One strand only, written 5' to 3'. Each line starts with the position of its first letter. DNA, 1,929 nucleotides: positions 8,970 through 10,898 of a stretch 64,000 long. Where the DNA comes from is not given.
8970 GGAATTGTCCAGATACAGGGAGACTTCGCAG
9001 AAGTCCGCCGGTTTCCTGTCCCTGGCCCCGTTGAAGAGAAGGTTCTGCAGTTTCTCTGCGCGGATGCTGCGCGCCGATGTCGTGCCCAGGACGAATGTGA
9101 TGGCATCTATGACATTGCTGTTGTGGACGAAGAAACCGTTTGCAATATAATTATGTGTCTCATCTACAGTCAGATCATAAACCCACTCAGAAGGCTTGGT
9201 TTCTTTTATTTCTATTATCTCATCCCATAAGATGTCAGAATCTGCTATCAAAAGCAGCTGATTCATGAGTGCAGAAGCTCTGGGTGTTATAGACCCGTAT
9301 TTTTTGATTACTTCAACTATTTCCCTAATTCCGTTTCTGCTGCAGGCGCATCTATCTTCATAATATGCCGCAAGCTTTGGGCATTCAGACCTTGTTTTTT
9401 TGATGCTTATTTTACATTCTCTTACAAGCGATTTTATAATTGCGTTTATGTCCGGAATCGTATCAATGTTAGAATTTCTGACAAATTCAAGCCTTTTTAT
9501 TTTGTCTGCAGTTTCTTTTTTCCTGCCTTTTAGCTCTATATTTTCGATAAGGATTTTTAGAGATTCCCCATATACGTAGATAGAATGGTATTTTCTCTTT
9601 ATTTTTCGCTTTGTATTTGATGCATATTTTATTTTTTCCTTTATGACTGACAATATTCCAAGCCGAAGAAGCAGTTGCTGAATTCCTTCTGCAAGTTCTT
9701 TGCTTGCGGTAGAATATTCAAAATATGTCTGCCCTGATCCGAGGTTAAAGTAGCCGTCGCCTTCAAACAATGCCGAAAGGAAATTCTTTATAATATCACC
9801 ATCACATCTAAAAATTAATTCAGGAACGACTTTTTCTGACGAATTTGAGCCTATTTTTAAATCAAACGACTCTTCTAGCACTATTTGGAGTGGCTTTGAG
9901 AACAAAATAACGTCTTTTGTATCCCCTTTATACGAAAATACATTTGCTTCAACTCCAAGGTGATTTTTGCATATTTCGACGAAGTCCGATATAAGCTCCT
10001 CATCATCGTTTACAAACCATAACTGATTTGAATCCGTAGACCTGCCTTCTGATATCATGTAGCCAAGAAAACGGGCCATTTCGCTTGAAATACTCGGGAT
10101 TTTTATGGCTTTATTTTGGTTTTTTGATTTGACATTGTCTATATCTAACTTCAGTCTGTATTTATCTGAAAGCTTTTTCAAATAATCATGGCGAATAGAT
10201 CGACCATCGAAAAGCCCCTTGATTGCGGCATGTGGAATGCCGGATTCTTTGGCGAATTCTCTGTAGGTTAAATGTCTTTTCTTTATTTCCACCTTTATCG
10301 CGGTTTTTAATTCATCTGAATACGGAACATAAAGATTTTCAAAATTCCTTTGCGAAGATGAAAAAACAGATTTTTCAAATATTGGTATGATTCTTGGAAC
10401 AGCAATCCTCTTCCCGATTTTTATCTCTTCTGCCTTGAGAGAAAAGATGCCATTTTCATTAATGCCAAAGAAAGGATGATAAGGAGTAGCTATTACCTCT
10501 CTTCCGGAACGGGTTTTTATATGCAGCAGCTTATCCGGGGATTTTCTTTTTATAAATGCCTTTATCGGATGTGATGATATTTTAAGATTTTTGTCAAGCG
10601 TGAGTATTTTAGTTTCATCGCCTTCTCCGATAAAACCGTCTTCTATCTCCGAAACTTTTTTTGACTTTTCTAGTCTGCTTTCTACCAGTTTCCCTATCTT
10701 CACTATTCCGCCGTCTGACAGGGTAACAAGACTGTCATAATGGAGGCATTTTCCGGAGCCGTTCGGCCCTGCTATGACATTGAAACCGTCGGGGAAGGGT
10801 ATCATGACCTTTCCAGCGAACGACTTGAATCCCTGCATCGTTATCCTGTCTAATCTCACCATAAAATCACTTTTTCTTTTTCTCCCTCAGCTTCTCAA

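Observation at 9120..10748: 543-aa intein with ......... endonuclease inserted in the Walker A P-loop of SMC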

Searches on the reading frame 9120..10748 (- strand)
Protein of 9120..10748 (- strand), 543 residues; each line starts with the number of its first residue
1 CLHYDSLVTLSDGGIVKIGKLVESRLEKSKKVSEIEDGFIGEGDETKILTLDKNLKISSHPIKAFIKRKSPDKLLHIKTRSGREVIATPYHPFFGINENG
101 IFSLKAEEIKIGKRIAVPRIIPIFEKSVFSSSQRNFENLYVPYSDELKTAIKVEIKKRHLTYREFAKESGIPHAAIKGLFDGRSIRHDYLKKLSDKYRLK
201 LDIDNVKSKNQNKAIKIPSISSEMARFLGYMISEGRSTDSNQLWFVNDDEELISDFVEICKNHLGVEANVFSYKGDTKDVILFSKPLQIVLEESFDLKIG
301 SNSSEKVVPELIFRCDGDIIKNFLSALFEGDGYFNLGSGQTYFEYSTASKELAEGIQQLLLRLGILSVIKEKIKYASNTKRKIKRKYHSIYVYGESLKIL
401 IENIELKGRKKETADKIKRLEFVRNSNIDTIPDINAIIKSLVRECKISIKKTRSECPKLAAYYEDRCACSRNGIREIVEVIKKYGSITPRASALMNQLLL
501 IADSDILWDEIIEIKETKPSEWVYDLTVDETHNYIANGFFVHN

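Call 3: search_protein_families(library=pfam, proteins=[window:9120-10748:-], max_evalue=0.1)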
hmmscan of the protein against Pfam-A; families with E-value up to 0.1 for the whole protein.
window:9120-10748:- (543 aa): 4 families
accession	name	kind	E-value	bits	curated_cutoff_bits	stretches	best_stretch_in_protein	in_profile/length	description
PF14890.11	Intein_splicing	-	1.1e-29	103.7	35.8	1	9-543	2-155/155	Intein splicing domain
PF14528.11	LAGLIDADG_3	-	8.9e-20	71.2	22.5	1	320-404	3-81/82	LAGLIDADG-like domain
PF01381.28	HTH_3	-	0.00065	20.1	23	1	155-202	5-53/55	Helix-turn-helix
PF14527.11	LAGLIDADG_WhiA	-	0.019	15.5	23.2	0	321-375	2-57/93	WhiA LAGLIDADG-like domain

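Call 4: search_protein_families(library=ncbifam, proteins=[window:9120-10748:-], max_evalue=0.1)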
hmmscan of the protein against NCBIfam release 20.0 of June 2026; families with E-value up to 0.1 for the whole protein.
window:9120-10748:- (543 aa): 16 families
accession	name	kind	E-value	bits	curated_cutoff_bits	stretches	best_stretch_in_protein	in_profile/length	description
NF011491.0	PRK14898.1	equivalog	1.2e-36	126.2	783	1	15-543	93-543/860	DNA-directed RNA polymerase subunit A''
NF005852.0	PRK07773.1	equivalog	1.6e-35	122.7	780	2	300-543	592-826/886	replicative DNA helicase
NF045703.1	rSAM_Tes_intein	exception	7.2e-31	106.8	1700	1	15-433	170-570/1040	tetraether lipid synthase Tes, intein-containing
NF003157.0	PRK04132.1-2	equivalog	1.4e-27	96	1103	3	222-451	170-384/864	replication factor C small subunit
NF003159.0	PRK04132.1-4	equivalog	6.6e-24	84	999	3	13-124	65-174/852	replication factor C small subunit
NF011287.0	PRK14698.1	equivalog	3.7e-23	81.5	1238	2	189-375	359-539/1017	V-type ATP synthase subunit A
NF038098.1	GyrA_w_intein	exception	6.9e-20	70.6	1850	1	214-543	229-537/1232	intein-containing DNA gyrase subunit A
NF006207.0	PRK08332.1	equivalog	1.2e-17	62.5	2400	2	218-414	999-1196/1684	vitamin B12-dependent ribonucleotide reductase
TIGR01445.1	intein_Nterm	domain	1.5e-17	64.3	24.5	1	1-94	1-82/83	intein N-terminal splicing region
NF011303.0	PRK14715.1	equivalog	2.1e-17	61.6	1585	1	54-410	951-1300/1627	DNA-directed DNA polymerase II large subunit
NF011418.0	PRK14845.1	equivalog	9e-17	60.1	756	2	1-413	24-306/1049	translation initiation factor IF-2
NF003158.0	PRK04132.1-3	equivalog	2.7e-16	57.9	1750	2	10-124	70-176/1437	replication factor C small subunit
NF038162.1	RtcB_rel_intein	exception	5.4e-14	51.2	1150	2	262-543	294-578/961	intein-containing RtcB family protein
NF011302.0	PRK14714.1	equivalog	1.4e-10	39.5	1791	1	1-119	932-1054/1350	DNA-directed DNA polymerase II large subunit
TIGR01443.1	intein_Cterm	domain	2.5e-10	40.3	15.6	1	522-543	1-23/24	intein C-terminal splicing region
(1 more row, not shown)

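Call 11: find_homologous_proteins(query=window:9120-10748:-, max_evalue=0.00001)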
Query window:9120-10748:- (543 aa): 17 proteins with E <= 0.00001 among 8000 candidates.
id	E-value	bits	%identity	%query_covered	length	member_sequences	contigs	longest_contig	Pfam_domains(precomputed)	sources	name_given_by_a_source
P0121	6.5e-140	486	47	100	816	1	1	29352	PF13476.13,PF14528.12,PF02463.26,PF14890.12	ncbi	ncbi:MAG: LAGLIDADG family homing endonuclease, partial [Candidatus Omnitrophota bacterium]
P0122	8.0e-130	452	45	100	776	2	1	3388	PF13476.13,PF14528.12,PF02463.26,PF14890.12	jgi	jgi:intein/homing endonuclease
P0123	1.1e-125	439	43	100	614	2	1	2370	PF13175.13,PF13476.13,PF14528.12,PF02463.26,PF14890.12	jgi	-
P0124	7.7e-121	423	42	100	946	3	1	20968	PF13476.13,PF14528.12,PF02463.26,PF14890.12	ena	-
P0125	9.0e-117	409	42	100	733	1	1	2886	PF13175.13,PF13476.13,PF14528.12,PF02463.26,PF14890.12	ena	-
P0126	1.4e-101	359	42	89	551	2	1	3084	PF13476.13,PF14528.12,PF02463.26,PF14890.12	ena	-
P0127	3.7e-84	302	42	69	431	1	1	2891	PF13175.13,PF13476.13,PF14528.12,PF02463.26,PF14890.12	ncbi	ncbi:MAG: LAGLIDADG family homing endonuclease, partial [Candidatus Omnitrophota bacterium]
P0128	2.7e-80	289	42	70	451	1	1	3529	PF13476.13,PF14528.12,PF02463.26,PF14890.12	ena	-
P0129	3.3e-76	276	41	72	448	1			PF13476.13,PF14528.12,PF02463.26,PF14890.12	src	-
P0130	2.4e-36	144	28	92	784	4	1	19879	PF00005.34,PF14528.12,PF02463.26,PF14890.12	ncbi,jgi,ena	-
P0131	3.3e-19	87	27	66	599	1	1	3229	PF14528.12,PF14890.12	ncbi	-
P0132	1.8e-17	82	31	46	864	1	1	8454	PF03796.22,PF14528.12,PF00772.27,PF13481.13,PF14890.12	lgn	-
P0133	3.2e-15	74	29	58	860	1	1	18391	PF03796.22,PF14528.12,PF00772.27,PF13481.13,PF14890.12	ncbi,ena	-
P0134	1.2e-14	72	25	58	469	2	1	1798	PF03796.22,PF14528.12,PF14890.12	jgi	-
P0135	2.8e-12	65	27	60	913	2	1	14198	PF14528.12,PF14890.12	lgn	-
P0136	9.8e-10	56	24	60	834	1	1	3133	PF21120.4,PF17855.8,PF00493.30,PF07728.21,PF01078.28,PF14890.12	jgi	jgi:replicative DNA helicase Mcm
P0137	1.6e-8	52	22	59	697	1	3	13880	PF13495.13,PF14528.12,PF00589.28,PF14890.12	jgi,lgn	-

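Call 32: find_encoding_contigs(protein=P0121, flank=3000, max_places=1)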
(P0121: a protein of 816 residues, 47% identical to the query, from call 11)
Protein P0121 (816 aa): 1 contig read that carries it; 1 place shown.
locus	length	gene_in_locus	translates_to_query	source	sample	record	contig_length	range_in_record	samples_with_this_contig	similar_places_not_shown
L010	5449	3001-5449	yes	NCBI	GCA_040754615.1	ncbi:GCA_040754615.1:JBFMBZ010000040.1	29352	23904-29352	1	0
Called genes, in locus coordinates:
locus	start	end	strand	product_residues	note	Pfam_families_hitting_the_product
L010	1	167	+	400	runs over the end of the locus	PF00037:Fer4 (weak), PF12797:Fer4_2 (faint), PF12838:Fer4_7, PF13187:Fer4_9 (weak), PF13237:Fer4_10, PF00037:Fer4 (weak), PF01012:ETF, PF00766:ETF_alpha, +4 more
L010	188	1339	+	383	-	-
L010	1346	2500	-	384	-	PF00150:Cellulase, PF11790:Glyco_hydro_cc (weak)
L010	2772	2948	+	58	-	PF12728:HTH_17, PF00376:MerR (weak)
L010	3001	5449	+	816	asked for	PF02463:SMC_N, PF13476:AAA_23, PF14890:Intein_splicing, PF14528:LAGLIDADG_3, PF02463:SMC_N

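Call 45: find_related_loci(query=A2, collection=genome_contigs, flank=2500)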
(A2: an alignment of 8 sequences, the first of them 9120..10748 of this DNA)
Query A2 (543 aa) in genome_contigs; peptide patterns used: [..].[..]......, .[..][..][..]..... (x = any residue, [..] = any of these).
268 stretches matched a pattern; 204 encode a relative of the query (tblastn E <= 1e-3); the best 80 are kept; 80 distinct loci.
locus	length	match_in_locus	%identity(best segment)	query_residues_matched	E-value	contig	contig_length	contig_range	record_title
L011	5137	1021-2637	62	1-543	0e+0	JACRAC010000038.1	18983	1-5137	MAG: Candidatus Aenigmatarchaeota archaeon isolate NC_groundwater_1583_Pr3_B-0.1um_32_43 SR-2_scaffold_141_2812607, whol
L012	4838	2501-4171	47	1-543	7e-148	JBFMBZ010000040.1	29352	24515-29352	MAG: Candidatus Omnitrophota bacterium isolate MAG177 MAG177_40, whole genome shotgun sequence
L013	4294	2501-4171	44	1-543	9e-146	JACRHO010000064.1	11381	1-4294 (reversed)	MAG: Candidatus Omnitrophota bacterium isolate NC_groundwater_1779_Pr3_B-0.1um_42_17 SR-2_scaffold_141_1204772, whole ge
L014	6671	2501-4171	43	1-543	6e-142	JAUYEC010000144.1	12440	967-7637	MAG: Candidatus Omnitrophota bacterium isolate C20_metabat.bin.9 C20_k141_55246, whole genome shotgun sequence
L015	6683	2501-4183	45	1-543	7e-142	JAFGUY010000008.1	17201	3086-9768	MAG: Candidatus Omnitrophota bacterium isolate ZodW_Metabat.114 k87_923912, whole genome shotgun sequence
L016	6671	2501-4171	43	1-543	1e-141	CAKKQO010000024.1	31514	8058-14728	Omnitrophica bacterium GWA2_41_15 isolate Hainich-H51-bin333-1 genome assembly, contig: H51-bin333_1_Hain_H51_02um_R3_39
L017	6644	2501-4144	43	1-543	7e-141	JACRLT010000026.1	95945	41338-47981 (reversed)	MAG: Candidatus Omnitrophota bacterium isolate NC_groundwater_1888_Pr3_B-0.1um_46_13 SR2-18-B1_coassembly_163985, whole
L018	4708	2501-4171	43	1-543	5e-140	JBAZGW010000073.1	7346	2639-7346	MAG: Candidatus Omnitrophota bacterium isolate SO_2017_LW3_55 NODE_34376_length_7365_cov_1.680298_LW162_2017, whole geno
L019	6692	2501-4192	44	1-543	2e-139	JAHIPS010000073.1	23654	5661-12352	MAG: Candidatus Omnitrophota bacterium isolate KR13_S3.mb.80 KR13_S3.mb.80_k141_295584, whole genome shotgun sequence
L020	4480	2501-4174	41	1-543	2e-138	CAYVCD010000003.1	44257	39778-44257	MAG TPA_asm: uncultured Planctomycetia bacterium isolate SRP178699_co1_431 genome assembly, contig: NODE_767_length_4425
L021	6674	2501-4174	39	1-543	3e-138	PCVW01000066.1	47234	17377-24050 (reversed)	MAG: Candidatus Omnitrophica bacterium CG11_big_fil_rev_8_21_14_0_20_64_10 CG11_8_21_14_0.20_scaffold_826_c, whole genom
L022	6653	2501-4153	45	1-543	1e-137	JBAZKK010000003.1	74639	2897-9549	MAG: Candidatus Omnitrophota bacterium isolate SO_2017_LW4_141 scaffold_1010_c1_LW137-91_2017, whole genome shotgun sequ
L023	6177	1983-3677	43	1-543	2e-136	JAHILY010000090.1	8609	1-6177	MAG: Candidatus Omnitrophota bacterium isolate KR13_N2.mb.45 KR13_N2.mb.45_k141_305776, whole genome shotgun sequence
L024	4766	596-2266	43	1-543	1e-136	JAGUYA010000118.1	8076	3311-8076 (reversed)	MAG: Candidatus Omnitrophota bacterium isolate DeMMO4_14 c_000000032375, whole genome shotgun sequence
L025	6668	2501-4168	41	1-543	6e-136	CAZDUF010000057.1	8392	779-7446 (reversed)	MAG TPA_asm: uncultured Planctomycetales bacterium isolate binchicken_co107_97 genome assembly, contig: NODE_18426_lengt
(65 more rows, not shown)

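Call 47: predict_structure(alignment_id=A1)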
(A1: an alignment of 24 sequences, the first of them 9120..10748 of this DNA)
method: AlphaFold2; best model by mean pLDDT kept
length: 543 residues; sequences in the alignment: 24
mean_pLDDT: 91.4   pTM: 0.89
mean pLDDT of the five models: 91.4, 91.1, 90.6, 90.2, 89.4
residues with pLDDT >= 90: 436; 70-90: 85; 50-70: 21; < 50: 1
segments of 3 or more residues with pLDDT < 50: none
pLDDT, mean of each block of 10 residues (from residue 1): 95 94 93 95 92 95 96 96 95 90 92 95 76 75 94 95 95 95 94 90 88 87 96 93 94 97 93 87 93 91 91 93 97 85 94 96 95 69 85 91 93 90 66 93 94 91 92 94 94 95 95 95 94 95 83
secondary structure, 60 per line:
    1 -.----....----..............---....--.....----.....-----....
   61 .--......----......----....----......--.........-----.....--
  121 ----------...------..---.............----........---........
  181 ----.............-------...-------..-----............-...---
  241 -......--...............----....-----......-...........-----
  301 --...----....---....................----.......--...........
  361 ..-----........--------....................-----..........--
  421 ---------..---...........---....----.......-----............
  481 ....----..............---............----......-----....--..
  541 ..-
elements in order: E7-10 E15-17 H18-28 E32-35 E38-42 E47-51 E57-61 E64-69 E74-79 E84-87 E92-97 E100-105 E114-118 H145-157 H162-169 H173-180 H187-197 E205-207 H222-233 E235-237 E242-247 H250-264 E269-272 E278-283 H285-295 H310-313 H317-331 E332-336 E341-347 H350-362 E368-375 E384-393 H394-403 H409-418 H435-445 H449-452 H457-463 H471-484 H489-502 E506-517 E522-527 E533-536 E539-542

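Call 51: fold_search(model_id=the predicted structure, library=pdb)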
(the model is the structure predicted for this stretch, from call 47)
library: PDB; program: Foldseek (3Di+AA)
matches with E <= 10: 598; with E <= 0.001: 64
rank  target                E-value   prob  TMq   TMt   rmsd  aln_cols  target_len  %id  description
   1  7qss                  4.6e-27  1.00  0.65  0.80   5.6       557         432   20  Crystal structure of homing endonuclease-associated TliVMA intein (C1A) (released 2022-03-30)
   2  2cw7                  6.7e-26  1.00  0.67  0.68   6.4       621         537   16  Crystal structure of intein homing endonuclease II (released 2006-04-18)
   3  7qsu                  8.6e-24  1.00  0.56  0.82   5.5       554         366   18  Crystal structure of homing endonuclease-associated TliVMA intein (C1A, d333-339) (released 2022-03-30)
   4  7qst                  1.3e-19  1.00  0.53  0.77   6.5       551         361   17  Crystal structure of homing endonuclease-associated PhoVMA intein (C1A) (released 2022-03-30)
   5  1dq3                  6.1e-18  1.00  0.55  0.64   7.7       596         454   14  CRYSTAL STRUCTURE OF AN ARCHAEAL INTEIN-ENCODED HOMING ENDONUCLEASE PI-PFUI (released 2000-07-05)
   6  1vde_A                1.1e-11  1.00  0.40  0.49  23.8       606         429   13  PI-SCEI, A HOMING ENDONUCLEASE WITH PROTEIN SPLICING ACTIVITY (released 1998-04-08)
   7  1vde_B                3.0e-11  1.00  0.39  0.48  25.9       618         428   14  PI-SCEI, A HOMING ENDONUCLEASE WITH PROTEIN SPLICING ACTIVITY (released 1998-04-08)
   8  1lws_A                1.0e-10  1.00  0.38  0.47  25.1       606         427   15  Crystal structure of the intein homing endonuclease PI-SceI bound to its recognition sequence (released 2002-09-27)
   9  1ef0_A                1.3e-10  1.00  0.41  0.50  23.7       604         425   14  CRYSTAL STRUCTURE OF PI-SCEI MINIPRECURSOR (released 2000-06-07)
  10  1um2_A                1.6e-10  1.00  0.39  0.49  23.6       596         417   13  Crystal Structure of the Vma1-Derived Endonuclease with the Ligated Extein Segment (released 2004-09-22)
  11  1um2_B                1.9e-10  1.00  0.41  0.51  25.0       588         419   14  Crystal Structure of the Vma1-Derived Endonuclease with the Ligated Extein Segment (released 2004-09-22)
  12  1dfa                  2.3e-10  1.00  0.38  0.49  21.7       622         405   12  CRYSTAL STRUCTURE OF PI-SCEI IN C2 SPACE GROUP (released 1999-12-08)
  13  1jva_B                2.7e-10  1.00  0.41  0.51  25.2       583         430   14  CRYSTAL STRUCTURE OF THE VMA1-DERIVED ENDONUCLEASE BEARING THE N AND C EXTEIN PROPEPTIDES (released 2002-08-29)
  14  6rpq                  3.7e-10  1.00  0.21  0.45   1.6       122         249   39  Crystal structure of PhoCDC21-1 intein (released 2019-08-14)
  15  1jva_A                3.9e-10  1.00  0.39  0.47  23.5       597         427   13  CRYSTAL STRUCTURE OF THE VMA1-DERIVED ENDONUCLEASE BEARING THE N AND C EXTEIN PROPEPTIDES (released 2002-08-29)
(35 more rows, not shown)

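Call 65: find_related_loci(query=A2, collection=viral_contigs, flank=3000)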
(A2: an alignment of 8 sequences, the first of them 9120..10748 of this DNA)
Query A2 (543 aa) in viral_contigs; peptide patterns used: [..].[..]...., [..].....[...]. (x = any residue, [..] = any of these).
93 stretches matched a pattern; 5 encode a relative of the query (tblastn E <= 1e-3); 5 distinct loci.
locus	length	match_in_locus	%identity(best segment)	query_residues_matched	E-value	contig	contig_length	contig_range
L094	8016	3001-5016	24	220-543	3e-18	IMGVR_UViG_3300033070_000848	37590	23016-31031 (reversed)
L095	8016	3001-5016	24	220-543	3e-18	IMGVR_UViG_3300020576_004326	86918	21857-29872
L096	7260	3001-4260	21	170-543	3e-15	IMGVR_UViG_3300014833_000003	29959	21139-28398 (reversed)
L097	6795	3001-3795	26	37-335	3e-8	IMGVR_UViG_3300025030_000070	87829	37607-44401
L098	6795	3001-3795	26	37-335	3e-8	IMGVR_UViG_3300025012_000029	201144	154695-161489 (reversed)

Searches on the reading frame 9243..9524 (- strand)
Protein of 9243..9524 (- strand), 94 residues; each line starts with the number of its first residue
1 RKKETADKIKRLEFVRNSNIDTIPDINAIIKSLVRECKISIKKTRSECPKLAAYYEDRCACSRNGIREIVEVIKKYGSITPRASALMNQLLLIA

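Call 70: search_protein_families(library=pfam, proteins=[window:9243-9524:-], max_evalue=1)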
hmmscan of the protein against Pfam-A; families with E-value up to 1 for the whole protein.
seq(94 aa): 3 families
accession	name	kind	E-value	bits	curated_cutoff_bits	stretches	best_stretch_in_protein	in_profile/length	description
PF15977.11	HTH_46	-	0.066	13.7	29.3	1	31-83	6-57/68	Winged helix-turn-helix DNA binding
PF19502.5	DUF6036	-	0.13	12.5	23.6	1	18-60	41-80/164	Nucleotidyltransferase of unknown function (DUF6036)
PF10835.13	DUF2573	-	0.23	12.2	22.8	0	48-76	43-71/78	Protein of unknown function (DUF2573)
